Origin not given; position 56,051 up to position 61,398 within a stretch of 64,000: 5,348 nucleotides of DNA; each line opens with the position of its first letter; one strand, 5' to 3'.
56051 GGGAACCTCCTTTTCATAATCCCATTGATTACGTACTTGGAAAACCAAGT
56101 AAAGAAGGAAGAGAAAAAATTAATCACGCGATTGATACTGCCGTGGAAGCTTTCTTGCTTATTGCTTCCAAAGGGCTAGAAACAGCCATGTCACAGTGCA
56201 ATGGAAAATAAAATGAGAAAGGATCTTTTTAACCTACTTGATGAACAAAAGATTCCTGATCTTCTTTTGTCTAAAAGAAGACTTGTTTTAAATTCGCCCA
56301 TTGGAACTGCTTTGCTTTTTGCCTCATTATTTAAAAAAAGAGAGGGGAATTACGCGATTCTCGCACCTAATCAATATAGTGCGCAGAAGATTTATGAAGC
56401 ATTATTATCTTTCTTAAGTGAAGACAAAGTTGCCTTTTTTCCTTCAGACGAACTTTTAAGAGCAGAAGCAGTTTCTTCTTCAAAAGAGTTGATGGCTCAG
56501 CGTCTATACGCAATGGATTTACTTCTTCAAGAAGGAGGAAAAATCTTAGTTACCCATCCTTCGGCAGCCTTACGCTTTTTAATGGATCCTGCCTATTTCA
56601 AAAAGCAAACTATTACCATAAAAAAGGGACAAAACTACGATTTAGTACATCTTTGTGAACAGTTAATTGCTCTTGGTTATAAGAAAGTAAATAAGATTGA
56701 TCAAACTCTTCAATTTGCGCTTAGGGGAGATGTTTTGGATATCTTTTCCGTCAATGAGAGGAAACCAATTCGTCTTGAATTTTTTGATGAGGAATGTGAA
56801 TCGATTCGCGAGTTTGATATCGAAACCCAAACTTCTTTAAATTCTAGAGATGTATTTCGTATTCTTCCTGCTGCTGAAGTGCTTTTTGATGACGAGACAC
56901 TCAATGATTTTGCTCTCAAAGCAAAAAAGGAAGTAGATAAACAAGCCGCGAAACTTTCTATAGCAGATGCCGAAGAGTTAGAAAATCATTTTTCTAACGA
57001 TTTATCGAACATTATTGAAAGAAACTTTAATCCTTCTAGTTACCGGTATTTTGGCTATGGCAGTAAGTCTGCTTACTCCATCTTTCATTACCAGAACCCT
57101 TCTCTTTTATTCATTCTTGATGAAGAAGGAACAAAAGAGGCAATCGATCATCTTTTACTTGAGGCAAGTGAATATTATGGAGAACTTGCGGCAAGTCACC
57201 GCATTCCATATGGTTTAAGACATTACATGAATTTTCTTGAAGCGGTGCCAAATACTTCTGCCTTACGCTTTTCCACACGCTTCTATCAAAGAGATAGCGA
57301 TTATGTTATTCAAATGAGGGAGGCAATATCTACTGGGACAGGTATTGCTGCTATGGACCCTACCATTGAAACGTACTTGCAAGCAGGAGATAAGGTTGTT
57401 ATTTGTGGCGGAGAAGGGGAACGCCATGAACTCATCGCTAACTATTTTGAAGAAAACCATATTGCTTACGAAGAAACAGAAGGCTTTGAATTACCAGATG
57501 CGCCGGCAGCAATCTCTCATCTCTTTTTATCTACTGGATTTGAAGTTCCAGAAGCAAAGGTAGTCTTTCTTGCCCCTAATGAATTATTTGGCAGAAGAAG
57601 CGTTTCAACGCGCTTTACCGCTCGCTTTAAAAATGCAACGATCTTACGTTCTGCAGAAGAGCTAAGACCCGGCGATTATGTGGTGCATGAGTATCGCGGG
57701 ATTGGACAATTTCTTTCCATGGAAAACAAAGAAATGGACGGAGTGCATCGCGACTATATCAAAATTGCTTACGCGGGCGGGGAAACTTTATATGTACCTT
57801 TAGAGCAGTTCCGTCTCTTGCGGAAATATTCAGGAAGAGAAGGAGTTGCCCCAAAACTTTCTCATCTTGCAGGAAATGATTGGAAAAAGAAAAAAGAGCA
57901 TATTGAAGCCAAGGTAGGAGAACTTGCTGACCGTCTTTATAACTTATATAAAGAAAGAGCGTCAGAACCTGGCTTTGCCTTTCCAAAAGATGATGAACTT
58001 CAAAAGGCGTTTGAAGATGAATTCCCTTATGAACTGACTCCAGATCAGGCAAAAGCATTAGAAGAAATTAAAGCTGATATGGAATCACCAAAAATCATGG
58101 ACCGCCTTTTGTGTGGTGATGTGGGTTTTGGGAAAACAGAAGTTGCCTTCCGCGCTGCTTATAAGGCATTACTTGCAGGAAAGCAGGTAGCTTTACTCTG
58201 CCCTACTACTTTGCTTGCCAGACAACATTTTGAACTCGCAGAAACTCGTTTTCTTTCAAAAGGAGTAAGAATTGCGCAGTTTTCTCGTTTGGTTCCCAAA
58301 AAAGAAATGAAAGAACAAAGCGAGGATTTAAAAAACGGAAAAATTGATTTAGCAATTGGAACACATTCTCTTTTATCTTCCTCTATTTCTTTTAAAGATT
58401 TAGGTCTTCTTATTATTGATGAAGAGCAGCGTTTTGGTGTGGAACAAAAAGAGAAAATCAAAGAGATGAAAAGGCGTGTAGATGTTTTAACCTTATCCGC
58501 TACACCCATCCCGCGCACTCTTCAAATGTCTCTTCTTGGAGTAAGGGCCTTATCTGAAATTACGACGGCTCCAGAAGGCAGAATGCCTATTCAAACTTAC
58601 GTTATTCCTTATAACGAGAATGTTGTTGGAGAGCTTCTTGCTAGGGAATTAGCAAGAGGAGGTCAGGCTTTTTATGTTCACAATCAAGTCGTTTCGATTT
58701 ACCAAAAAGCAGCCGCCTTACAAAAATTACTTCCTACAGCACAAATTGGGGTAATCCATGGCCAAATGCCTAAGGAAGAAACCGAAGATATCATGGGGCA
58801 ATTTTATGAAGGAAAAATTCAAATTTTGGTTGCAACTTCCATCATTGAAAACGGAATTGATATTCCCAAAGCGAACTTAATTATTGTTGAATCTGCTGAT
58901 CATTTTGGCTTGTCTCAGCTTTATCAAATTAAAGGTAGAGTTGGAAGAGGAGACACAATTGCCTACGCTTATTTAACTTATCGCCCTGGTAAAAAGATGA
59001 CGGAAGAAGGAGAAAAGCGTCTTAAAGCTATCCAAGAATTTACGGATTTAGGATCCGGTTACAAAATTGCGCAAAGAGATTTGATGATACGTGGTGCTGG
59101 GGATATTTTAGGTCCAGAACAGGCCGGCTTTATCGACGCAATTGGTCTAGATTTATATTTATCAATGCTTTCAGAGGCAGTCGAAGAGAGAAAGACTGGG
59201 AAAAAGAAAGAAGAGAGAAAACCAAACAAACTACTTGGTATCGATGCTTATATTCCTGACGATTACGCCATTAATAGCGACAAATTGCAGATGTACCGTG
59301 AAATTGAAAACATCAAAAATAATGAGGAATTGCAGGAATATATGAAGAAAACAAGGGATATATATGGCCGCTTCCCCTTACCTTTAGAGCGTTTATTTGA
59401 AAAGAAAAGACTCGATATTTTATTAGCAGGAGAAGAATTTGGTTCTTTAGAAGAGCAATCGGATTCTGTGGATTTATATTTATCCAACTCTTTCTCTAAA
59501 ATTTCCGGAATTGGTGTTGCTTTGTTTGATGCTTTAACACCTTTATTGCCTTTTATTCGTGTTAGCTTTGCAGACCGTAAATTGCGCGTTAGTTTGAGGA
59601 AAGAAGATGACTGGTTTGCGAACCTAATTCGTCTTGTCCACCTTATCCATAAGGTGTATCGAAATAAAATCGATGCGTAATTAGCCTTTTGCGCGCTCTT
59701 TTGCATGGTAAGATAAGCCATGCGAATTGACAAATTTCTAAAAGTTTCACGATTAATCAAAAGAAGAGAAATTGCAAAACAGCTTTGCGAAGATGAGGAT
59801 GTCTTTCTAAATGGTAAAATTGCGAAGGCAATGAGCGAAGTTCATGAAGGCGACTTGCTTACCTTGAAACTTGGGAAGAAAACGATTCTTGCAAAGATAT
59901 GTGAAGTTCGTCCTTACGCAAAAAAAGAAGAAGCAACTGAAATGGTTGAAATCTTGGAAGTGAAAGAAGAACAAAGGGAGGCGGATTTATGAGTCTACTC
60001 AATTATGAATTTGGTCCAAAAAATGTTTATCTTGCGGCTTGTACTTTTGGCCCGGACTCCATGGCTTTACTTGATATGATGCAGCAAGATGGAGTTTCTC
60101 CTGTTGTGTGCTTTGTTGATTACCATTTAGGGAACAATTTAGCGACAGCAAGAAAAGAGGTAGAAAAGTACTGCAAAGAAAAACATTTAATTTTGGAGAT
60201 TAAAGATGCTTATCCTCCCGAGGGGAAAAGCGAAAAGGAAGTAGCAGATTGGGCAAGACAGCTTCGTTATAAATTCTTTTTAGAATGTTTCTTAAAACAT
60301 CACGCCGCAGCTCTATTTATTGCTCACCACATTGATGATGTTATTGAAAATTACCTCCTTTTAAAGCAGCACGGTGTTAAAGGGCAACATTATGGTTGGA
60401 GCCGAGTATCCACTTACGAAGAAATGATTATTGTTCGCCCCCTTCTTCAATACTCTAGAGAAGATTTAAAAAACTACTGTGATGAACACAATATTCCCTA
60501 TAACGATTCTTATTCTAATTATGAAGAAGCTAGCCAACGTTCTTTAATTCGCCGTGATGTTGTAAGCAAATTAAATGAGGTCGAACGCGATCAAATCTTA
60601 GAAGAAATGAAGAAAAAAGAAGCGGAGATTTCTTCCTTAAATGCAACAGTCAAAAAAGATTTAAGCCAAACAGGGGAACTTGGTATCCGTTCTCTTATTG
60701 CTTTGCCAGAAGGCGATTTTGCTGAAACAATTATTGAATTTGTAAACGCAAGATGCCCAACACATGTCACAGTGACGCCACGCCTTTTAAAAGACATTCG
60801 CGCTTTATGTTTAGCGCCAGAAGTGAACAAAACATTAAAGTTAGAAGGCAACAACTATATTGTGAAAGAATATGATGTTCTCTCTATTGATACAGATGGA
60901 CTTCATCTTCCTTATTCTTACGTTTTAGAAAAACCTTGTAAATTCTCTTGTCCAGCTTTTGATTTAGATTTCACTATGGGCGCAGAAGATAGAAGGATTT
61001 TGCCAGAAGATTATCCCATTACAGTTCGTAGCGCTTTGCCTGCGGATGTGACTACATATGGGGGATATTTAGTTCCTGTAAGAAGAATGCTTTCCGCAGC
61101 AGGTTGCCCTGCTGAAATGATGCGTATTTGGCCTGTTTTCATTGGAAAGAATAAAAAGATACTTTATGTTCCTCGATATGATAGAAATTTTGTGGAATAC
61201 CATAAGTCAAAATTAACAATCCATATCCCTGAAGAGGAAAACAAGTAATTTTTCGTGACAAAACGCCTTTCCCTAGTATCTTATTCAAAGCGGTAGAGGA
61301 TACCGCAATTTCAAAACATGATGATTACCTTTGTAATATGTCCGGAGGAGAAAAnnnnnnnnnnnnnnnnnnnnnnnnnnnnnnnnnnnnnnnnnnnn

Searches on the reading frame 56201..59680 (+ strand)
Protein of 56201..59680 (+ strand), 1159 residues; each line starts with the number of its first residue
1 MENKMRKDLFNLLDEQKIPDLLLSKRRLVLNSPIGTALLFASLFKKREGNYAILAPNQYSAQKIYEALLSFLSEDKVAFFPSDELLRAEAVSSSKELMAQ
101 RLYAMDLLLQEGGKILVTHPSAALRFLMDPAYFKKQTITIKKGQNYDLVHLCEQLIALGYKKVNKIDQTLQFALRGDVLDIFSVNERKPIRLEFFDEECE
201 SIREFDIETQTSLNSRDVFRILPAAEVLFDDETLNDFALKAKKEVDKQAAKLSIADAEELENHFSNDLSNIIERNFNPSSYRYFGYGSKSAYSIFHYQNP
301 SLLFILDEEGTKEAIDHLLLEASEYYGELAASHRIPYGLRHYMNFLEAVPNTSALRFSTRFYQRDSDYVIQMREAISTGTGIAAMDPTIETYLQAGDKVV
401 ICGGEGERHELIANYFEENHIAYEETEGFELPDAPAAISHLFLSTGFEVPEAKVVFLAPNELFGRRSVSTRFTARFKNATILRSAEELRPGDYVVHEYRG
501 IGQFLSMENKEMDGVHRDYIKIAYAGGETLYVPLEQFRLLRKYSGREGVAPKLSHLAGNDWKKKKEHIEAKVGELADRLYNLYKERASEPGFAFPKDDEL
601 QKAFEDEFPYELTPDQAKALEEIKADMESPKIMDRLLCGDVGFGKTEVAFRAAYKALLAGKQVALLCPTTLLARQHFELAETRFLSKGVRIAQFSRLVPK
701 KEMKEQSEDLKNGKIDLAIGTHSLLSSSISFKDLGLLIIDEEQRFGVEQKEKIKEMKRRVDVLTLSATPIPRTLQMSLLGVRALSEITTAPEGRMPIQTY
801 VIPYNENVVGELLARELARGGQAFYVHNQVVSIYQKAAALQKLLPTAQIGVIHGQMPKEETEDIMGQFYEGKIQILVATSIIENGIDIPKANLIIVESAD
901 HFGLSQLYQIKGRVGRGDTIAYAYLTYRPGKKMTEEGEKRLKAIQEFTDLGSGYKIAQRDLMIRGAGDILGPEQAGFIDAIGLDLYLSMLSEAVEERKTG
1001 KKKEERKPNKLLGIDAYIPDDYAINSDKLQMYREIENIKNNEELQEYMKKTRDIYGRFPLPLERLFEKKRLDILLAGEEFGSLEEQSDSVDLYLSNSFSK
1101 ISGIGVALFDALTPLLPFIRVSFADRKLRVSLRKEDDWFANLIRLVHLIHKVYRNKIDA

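Call 88: search_protein_families(library=pfam, proteins=[window:56201-59680:+], max_evalue=0.00001)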
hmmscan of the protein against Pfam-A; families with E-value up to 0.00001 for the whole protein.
window:56201-59680:+ (1159 aa): 6 families
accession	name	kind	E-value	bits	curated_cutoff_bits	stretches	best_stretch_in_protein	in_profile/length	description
PF00270.35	DEAD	-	2.2e-26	93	26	1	613-775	1-165/167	DEAD/DEAH box helicase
PF00271.37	Helicase_C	-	1.6e-24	86.7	23.5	1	811-916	8-108/110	Helicase conserved C-terminal domain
PF17757.6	UvrB_inter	-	3.4e-22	78.8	22.9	1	138-226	1-90/91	UvrB interaction domain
PF02559.22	CarD_TRCF_RID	-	5.7e-19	68.4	23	1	488-544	1-57/57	CarD-like/TRCF RID domain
PF03461.20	TRCF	-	3.4e-13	50.2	25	1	1012-1096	1-86/95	TRCF domain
PF04851.21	ResIII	-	2.8e-09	37.5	22.5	1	610-769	2-162/164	Type III restriction enzyme, res subunit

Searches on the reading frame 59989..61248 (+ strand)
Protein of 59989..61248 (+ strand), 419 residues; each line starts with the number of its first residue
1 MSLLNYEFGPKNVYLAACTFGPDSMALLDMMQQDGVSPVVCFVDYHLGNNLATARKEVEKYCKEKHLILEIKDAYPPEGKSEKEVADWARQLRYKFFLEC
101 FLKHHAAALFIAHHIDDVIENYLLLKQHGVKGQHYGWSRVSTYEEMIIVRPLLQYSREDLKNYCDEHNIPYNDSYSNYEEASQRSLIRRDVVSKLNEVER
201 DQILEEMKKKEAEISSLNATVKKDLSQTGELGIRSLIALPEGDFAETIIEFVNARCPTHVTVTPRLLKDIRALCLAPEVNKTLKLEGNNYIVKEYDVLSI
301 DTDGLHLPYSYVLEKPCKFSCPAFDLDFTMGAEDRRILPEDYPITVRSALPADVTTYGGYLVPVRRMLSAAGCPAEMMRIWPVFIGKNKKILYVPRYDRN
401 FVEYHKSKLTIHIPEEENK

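Call 88: search_protein_families(library=pfam, proteins=[window:59989-61248:+], max_evalue=0.00001)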
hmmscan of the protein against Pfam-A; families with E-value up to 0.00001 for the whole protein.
window:59989-61248:+ (419 aa): 1 family
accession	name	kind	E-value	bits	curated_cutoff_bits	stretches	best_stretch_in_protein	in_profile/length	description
PF01171.26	ATP_bind_3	-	4.5e-36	124.7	27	1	15-189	3-181/182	PP-loop family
